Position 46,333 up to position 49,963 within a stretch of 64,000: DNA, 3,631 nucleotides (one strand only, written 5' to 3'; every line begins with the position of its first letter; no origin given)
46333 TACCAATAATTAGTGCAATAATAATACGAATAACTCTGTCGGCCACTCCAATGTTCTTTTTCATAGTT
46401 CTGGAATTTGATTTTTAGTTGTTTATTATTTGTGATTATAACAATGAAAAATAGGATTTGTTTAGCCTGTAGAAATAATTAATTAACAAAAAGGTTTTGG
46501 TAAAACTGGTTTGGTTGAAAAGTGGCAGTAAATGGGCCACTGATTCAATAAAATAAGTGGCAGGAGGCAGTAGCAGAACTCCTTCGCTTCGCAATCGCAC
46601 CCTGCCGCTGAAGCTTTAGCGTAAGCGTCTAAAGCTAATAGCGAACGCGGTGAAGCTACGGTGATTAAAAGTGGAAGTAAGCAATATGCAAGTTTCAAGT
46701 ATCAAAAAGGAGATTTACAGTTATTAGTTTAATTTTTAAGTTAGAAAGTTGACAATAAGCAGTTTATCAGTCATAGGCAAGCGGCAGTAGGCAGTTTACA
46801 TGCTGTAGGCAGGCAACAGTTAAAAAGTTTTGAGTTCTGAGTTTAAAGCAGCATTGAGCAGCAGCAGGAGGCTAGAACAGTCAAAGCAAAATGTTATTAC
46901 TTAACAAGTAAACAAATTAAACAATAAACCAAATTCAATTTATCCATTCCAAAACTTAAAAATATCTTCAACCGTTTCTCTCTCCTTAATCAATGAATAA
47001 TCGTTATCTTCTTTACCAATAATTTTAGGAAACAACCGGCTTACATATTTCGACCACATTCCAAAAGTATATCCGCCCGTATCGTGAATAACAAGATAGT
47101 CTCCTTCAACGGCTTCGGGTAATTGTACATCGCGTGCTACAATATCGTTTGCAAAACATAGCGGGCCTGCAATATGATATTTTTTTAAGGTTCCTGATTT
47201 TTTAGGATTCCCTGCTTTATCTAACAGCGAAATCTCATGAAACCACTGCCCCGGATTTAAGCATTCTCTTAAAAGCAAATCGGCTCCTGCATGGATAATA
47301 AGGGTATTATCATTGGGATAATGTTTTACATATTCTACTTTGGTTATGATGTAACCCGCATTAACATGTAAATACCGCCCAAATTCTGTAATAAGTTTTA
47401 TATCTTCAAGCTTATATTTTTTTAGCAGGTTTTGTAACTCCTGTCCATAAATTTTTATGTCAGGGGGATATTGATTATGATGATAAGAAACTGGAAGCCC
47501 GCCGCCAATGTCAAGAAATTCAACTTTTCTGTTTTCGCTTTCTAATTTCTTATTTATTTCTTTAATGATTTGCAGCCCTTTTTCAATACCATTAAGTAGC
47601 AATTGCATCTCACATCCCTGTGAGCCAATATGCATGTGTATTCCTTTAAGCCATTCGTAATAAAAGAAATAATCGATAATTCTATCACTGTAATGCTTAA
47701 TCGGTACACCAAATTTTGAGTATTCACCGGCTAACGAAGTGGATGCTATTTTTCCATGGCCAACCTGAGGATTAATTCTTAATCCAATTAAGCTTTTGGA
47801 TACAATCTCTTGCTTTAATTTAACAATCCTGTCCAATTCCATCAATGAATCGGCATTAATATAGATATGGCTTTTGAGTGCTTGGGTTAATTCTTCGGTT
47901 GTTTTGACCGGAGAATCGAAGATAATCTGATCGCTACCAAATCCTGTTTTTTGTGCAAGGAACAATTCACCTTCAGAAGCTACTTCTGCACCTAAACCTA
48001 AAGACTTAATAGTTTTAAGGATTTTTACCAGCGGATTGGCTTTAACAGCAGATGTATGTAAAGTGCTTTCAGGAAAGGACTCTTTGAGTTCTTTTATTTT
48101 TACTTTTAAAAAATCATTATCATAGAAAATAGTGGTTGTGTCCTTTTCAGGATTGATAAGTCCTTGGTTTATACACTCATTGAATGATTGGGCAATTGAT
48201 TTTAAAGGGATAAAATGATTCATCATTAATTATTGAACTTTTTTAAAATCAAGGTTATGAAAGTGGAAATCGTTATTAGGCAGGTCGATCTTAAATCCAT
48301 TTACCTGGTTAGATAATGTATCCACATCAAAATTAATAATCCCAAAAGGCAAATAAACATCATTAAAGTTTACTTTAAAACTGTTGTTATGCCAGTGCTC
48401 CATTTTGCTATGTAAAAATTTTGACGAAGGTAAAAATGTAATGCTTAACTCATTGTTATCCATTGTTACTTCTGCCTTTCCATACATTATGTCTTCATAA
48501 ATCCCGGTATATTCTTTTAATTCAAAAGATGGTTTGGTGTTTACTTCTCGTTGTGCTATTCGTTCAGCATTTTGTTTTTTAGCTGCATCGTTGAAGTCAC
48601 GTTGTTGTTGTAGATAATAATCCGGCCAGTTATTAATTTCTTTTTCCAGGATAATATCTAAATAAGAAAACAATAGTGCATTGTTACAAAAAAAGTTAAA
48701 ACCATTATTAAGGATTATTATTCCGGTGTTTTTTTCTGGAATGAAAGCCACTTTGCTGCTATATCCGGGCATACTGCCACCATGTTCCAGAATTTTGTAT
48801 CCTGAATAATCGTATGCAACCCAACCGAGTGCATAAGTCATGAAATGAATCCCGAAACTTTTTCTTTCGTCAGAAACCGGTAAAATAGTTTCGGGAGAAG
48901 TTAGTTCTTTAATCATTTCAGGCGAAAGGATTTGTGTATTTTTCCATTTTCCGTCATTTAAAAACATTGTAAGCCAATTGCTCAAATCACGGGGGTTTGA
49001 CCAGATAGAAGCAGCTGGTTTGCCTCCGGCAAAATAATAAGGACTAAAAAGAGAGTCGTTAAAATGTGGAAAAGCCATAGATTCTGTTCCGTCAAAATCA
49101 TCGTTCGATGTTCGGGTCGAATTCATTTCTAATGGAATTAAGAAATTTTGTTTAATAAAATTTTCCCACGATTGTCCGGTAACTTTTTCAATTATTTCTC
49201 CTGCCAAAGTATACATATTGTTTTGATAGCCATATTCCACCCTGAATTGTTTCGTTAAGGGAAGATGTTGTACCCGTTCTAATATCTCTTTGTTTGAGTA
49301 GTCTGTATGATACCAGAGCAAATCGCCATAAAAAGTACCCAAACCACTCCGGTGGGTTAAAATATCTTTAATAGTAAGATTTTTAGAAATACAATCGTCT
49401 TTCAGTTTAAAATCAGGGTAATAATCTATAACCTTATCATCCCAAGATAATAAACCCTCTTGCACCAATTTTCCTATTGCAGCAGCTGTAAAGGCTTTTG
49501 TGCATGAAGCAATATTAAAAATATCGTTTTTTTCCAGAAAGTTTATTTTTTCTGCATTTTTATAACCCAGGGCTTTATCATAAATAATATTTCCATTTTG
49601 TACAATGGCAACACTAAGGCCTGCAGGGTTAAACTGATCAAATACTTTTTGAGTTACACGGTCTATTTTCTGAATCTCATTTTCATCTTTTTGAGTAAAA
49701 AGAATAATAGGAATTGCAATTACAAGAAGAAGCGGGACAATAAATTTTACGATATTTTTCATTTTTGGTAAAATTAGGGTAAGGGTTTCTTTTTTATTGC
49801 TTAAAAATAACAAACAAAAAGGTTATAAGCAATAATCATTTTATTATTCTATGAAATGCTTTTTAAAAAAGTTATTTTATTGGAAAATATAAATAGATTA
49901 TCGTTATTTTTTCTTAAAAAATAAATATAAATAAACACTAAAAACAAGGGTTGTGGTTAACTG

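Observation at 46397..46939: ORF-free GC-rich island packed with short repeat families and hairpins between two minus-strand genes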

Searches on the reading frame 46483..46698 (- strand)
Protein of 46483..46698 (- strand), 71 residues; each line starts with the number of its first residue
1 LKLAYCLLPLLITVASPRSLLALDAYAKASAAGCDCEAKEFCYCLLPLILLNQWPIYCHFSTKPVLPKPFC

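Call 7: search_protein_families(library=pfam, proteins=[window:46483-46698:-], max_evalue=0.01)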
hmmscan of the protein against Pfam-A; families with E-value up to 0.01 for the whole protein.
window:46483-46698:- (71 aa): 0 families

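Call 54: search_protein_representatives(protein=window:46483-46698:-)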
Query: 71 residues. Proteins with E-value up to 0.001 (for the whole library): 1; up to 1e-10: 0; up to 1e-30: 0. The best 1 are listed.
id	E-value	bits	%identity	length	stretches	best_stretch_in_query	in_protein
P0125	8.0e-05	38.8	26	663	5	21-67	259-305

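Call 57: search_protein_families(library=pfam, proteins=[P0125], max_evalue=0.01)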
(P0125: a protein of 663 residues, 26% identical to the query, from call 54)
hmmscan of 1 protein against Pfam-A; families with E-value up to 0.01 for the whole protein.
P0125 (663 aa): 1 family
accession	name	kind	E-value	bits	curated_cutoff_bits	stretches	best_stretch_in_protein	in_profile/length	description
PF16852.10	HHV-1_VABD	-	0.00013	22.3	27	0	144-150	30-36/42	Herpes viral adaptor-to-host cellular mRNA binding domain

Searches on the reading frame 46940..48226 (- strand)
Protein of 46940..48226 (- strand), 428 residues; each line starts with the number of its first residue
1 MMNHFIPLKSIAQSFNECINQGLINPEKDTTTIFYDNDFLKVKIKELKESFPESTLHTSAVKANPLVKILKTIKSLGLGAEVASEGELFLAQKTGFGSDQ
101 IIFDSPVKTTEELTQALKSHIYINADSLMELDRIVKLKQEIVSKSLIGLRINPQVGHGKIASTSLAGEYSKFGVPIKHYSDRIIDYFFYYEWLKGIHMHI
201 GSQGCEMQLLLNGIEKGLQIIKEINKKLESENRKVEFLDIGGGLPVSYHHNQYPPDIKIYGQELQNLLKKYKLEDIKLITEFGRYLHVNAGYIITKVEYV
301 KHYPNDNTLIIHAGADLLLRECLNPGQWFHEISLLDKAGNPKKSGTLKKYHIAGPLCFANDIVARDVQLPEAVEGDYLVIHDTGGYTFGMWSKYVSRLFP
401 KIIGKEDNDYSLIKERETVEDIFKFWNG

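Call 7: search_protein_families(library=pfam, proteins=[window:46940-48226:-], max_evalue=0.01)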
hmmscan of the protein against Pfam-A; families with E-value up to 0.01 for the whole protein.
window:46940-48226:- (428 aa): 2 families
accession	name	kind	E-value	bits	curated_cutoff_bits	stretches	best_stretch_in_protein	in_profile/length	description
PF02784.22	Orn_Arg_deC_N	-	4.4e-38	131.5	23.4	1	42-286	6-245/247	Pyridoxal-dependent decarboxylase, pyridoxal binding domain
PF00278.28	Orn_DAP_Arg_deC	-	4.7e-16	59.3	23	1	187-384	5-95/95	Pyridoxal-dependent decarboxylase, C-terminal sheet domain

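Call 13: find_encoding_contigs(protein=window:46940-48226:-, flank=4000, max_places=10)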
Protein window:46940-48226:- (428 aa): 2 contigs read that carry it; 1 place shown.
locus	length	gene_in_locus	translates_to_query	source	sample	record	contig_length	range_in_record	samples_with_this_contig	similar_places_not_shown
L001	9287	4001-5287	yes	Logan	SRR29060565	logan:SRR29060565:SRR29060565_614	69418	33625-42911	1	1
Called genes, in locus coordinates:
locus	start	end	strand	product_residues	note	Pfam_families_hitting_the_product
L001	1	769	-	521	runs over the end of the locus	PF12801:Fer4_5, PF00037:Fer4 (faint), PF12797:Fer4_2 (faint), PF12801:Fer4_5, PF13183:Fer4_8, PF13187:Fer4_9 (weak), PF12838:Fer4_7, PF13187:Fer4_9 (weak), +7 more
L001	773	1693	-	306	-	PF04015:DUF362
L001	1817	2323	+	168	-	-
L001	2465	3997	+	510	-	PF00144:Beta-lactamase, PF11954:DUF3471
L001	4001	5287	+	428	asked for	PF00278:Orn_DAP_Arg_deC, PF02784:Orn_Arg_deC_N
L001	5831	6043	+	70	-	PF11127:YgaP-like_TM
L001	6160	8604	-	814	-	PF13620:CarboxypepD_reg, PF13715:CarbopepD_reg_2, PF07715:Plug, PF00593:TonB_dep_Rec_b-barrel, PF14905:OMP_b-brl_3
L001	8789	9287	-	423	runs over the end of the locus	PF00512:HisKA, PF02518:HATPase_c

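Call 15: find_related_loci(query=window:46940-48226:-, collection=genome_contigs, flank=4000)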
Query window:46940-48226:- (428 aa) in genome_contigs; peptide patterns used: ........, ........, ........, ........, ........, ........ (x = any residue, [..] = any of these).
132 stretches matched a pattern; 7 encode a relative of the query (tblastn E <= 1e-3); 7 distinct loci.
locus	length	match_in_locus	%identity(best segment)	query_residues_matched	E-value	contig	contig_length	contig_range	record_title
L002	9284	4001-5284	87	1-428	0e+0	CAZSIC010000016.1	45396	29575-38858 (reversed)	MAG TPA_asm: uncultured Bacteroidales bacterium isolate SRP141376_co4_236 genome assembly, contig: NODE_1437_length_4539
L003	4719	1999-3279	81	1-427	0e+0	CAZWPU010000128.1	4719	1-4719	MAG TPA_asm: uncultured Bacteroidales bacterium isolate binchicken_co218_290 genome assembly, contig: NODE_24241_length_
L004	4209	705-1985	80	1-427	0e+0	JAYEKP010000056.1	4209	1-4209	MAG: Bacteroidota bacterium isolate MAG134 MAG134_56, whole genome shotgun sequence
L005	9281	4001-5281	77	1-427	0e+0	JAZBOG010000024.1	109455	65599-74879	MAG: Bacteroidales bacterium isolate bin.717 k117_5661828, whole genome shotgun sequence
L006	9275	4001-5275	78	2-426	0e+0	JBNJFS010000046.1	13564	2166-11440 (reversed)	MAG: Bacteroidota bacterium isolate Y22_60dBSe2.bin.27 NODE_5424_length_13564_cov_12.539324, whole genome shotgun sequen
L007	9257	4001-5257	61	5-426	1e-179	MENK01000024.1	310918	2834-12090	MAG: Bacteroidetes bacterium GWB2_32_14 gwb2_scaffold_4, whole genome shotgun sequence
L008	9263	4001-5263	70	1-427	0e+0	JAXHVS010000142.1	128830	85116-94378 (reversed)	MAG: Bacteroidota bacterium isolate MAG83_tar_biofilm MAG83_142, whole genome shotgun sequence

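Call 24: find_related_loci(query=window:46940-48226:-, collection=metagenome_contigs, flank=2500)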
Query window:46940-48226:- (428 aa) in metagenome_contigs; peptide patterns used: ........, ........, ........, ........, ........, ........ (x = any residue, [..] = any of these).
352 stretches matched a pattern; 5 encode a relative of the query (tblastn E <= 1e-3); 5 distinct loci.
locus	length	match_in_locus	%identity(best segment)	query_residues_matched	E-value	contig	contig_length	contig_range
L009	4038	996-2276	81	1-427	0e+0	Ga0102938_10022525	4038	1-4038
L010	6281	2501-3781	81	1-427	0e+0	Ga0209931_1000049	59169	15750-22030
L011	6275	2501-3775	77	2-428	0e+0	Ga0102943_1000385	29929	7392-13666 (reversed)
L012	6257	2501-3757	61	5-426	6e-180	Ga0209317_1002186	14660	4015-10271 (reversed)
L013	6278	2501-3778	77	2-427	0e+0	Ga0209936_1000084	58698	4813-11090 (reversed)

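Call 30: find_homologous_proteins(query=window:46940-48226:-, max_evalue=1e-100)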
Query window:46940-48226:- (428 aa): 947 proteins with E <= 1e-100 among 8000 candidates; the best 120 are listed.
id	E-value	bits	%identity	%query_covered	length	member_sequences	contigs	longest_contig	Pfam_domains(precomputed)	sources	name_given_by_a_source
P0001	6.8e-252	854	87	100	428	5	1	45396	PF02784.23,PF00278.29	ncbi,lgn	-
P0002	3.4e-237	805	81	100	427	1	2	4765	PF02784.23,PF00278.29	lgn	-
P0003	5.5e-236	801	82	100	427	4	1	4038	PF02784.23,PF00278.29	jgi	-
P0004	6.6e-226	768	77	100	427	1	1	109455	PF02784.23,PF00278.29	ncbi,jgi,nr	ncbi:MAG: hypothetical protein V2I54_11610 [Bacteroidales bacterium]|jgi:diaminopimelate decarboxyla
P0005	2.1e-225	766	78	100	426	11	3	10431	PF02784.23,PF00278.29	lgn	-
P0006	3.8e-225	766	78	100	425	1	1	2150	PF02784.23,PF00278.29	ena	-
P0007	6.1e-224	762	78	99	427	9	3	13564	PF02784.23,PF00278.29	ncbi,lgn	ncbi:MAG: diaminopimelate decarboxylase [Bacteroidota bacterium]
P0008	7.9e-222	755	77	100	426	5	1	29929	PF02784.23,PF00278.29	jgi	-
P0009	2.8e-220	750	75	99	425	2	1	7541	PF02784.23,PF00278.29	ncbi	ncbi:MAG: diaminopimelate decarboxylase, partial [Bacteroidota bacterium]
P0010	1.6e-189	648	65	99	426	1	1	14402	PF02784.23,PF00278.29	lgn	-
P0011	1.5e-184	632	63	99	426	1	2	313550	PF02784.23,PF00278.29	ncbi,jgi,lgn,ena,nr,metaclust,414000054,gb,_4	ncbi:MAG TPA: diaminopimelate decarboxylase [Bacteroidales bacterium]|nr:diaminopimelate decarboxyla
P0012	4.1e-184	630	64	100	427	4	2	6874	PF02784.23,PF00278.29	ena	-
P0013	6.3e-184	630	63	100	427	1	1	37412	PF02784.23,PF00278.29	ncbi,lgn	-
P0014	1.0e-183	629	63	99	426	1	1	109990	PF02784.23,PF00278.29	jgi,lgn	jgi:diaminopimelate decarboxylase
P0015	2.7e-183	628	63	100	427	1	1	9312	PF02784.23,PF00278.29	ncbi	ncbi:diaminopimelate decarboxylase [Bacteroidota bacterium]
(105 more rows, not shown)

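Call 31: list_cluster_members(proteins=[window:46940-48226:-, P0001, P0002])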
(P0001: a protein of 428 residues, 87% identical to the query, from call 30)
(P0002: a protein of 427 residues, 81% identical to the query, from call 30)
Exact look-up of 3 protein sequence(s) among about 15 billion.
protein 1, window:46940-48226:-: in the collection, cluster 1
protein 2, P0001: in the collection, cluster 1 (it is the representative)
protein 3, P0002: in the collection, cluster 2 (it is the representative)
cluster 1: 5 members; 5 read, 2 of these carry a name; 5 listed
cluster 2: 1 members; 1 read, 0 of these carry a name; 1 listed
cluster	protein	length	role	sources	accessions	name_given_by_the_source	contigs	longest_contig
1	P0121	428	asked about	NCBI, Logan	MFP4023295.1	MAG: diaminopimelate decarboxylase [Thiohalospira sp.]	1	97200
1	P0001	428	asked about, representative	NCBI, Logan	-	-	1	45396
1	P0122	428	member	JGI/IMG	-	diaminopimelate decarboxylase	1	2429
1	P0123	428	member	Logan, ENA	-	-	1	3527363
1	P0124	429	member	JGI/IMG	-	-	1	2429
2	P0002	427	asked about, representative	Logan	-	-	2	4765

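Call 32: find_encoding_contigs(protein=P0123, flank=10000, max_places=4)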
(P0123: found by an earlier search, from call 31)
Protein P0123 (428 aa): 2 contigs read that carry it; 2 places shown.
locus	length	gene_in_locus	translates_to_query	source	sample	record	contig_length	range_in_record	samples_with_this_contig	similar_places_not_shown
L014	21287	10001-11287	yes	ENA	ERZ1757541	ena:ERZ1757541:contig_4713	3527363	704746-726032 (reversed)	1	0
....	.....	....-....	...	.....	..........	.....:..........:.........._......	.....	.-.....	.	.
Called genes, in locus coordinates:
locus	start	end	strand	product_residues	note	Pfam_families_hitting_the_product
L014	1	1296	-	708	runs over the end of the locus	PF02897:Peptidase_S9_N, PF00326:Peptidase_S9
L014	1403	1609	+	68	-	PF04024:PspC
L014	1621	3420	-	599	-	PF02734:Dak2, PF21645:FakA-like_M, PF02645:DegV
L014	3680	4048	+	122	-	-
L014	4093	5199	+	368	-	PF00512:HisKA (weak), PF02518:HATPase_c, PF00072:Response_reg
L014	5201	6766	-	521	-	PF12801:Fer4_5, PF00037:Fer4 (faint), PF12801:Fer4_5, PF13183:Fer4_8 (weak), PF13187:Fer4_9 (weak), PF12838:Fer4_7 (weak), PF13187:Fer4_9 (weak), PF12838:Fer4_7, +8 more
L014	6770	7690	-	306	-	PF04015:DUF362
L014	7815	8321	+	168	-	-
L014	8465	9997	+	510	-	PF00144:Beta-lactamase, PF11954:DUF3471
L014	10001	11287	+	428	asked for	PF00278:Orn_DAP_Arg_deC, PF02784:Orn_Arg_deC_N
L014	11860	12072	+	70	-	PF11127:YgaP-like_TM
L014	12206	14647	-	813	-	PF13620:CarboxypepD_reg, PF13715:CarbopepD_reg_2, PF07715:Plug (weak), PF00593:TonB_dep_Rec_b-barrel, PF14905:OMP_b-brl_3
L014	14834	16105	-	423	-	PF00512:HisKA, PF02518:HATPase_c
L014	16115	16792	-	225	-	PF00072:Response_reg, PF00486:Trans_reg_C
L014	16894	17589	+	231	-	PF01177:Asp_Glu_race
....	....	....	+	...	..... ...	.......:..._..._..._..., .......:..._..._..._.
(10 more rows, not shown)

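Call 33: find_encoding_contigs(protein=P0122, flank=3000, max_places=4)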
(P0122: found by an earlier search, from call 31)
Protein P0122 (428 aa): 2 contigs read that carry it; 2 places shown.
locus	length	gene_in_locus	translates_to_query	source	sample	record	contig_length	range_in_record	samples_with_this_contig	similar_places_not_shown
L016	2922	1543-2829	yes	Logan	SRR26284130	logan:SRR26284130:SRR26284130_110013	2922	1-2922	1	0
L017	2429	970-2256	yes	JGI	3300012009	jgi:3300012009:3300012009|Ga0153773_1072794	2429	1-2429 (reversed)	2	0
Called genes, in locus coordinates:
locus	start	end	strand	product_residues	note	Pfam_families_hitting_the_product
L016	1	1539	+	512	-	?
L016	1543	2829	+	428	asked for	PF00278:Orn_DAP_Arg_deC, PF02784:Orn_Arg_deC_N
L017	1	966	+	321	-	?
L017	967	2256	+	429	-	PF00278:Orn_DAP_Arg_deC, PF02784:Orn_Arg_deC_N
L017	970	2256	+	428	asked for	PF00278:Orn_DAP_Arg_deC, PF02784:Orn_Arg_deC_N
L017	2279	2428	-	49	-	?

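Call 34: find_encoding_contigs(protein=P0002, flank=3000, max_places=4)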
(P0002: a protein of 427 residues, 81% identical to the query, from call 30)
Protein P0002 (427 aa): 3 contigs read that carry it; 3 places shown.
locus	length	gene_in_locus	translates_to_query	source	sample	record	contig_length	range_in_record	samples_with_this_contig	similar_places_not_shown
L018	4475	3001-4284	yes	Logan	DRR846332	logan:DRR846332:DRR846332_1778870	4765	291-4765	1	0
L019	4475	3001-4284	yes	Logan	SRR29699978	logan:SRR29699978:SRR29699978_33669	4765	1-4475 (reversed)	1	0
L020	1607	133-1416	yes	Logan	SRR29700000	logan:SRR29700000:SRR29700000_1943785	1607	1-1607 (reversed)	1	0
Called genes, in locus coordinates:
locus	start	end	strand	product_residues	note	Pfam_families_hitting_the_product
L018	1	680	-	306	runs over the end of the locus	PF04015:DUF362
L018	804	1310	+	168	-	-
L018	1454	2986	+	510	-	PF00144:Beta-lactamase, PF11954:DUF3471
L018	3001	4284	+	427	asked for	PF00278:Orn_DAP_Arg_deC, PF02784:Orn_Arg_deC_N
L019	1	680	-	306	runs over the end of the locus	PF04015:DUF362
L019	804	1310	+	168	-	-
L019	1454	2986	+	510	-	PF00144:Beta-lactamase, PF11954:DUF3471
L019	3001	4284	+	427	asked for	PF00278:Orn_DAP_Arg_deC, PF02784:Orn_Arg_deC_N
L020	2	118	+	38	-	?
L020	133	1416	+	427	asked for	PF00278:Orn_DAP_Arg_deC, PF02784:Orn_Arg_deC_N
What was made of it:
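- Several short-read contigs break inside this gap (calls 33, 34).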

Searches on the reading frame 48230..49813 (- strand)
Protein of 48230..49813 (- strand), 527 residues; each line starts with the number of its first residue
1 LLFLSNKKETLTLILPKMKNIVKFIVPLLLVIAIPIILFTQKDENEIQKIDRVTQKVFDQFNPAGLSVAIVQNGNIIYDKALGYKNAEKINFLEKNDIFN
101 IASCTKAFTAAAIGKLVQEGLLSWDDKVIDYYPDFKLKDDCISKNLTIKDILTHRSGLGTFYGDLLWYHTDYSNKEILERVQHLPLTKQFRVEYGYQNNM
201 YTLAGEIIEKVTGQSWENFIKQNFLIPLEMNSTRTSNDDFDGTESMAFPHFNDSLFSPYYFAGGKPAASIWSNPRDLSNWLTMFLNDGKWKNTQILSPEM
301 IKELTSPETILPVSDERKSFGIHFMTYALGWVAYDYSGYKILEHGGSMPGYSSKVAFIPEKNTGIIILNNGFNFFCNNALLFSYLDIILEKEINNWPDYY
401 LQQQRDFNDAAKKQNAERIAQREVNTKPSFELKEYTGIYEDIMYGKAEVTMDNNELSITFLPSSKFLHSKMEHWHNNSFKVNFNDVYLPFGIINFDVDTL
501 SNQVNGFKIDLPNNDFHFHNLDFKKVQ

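Call 7: search_protein_families(library=pfam, proteins=[window:48230-49813:-], max_evalue=0.01)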
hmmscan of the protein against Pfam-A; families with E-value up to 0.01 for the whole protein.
window:48230-49813:- (527 aa): 2 families
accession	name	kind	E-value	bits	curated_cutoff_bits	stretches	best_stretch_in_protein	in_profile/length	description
PF00144.29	Beta-lactamase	-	7.9e-60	203.2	27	1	58-373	5-312/329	Beta-lactamase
PF11954.13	DUF3471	-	7.6e-14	52.4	29.3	1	422-525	2-103/103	Domain of unknown function (DUF3471)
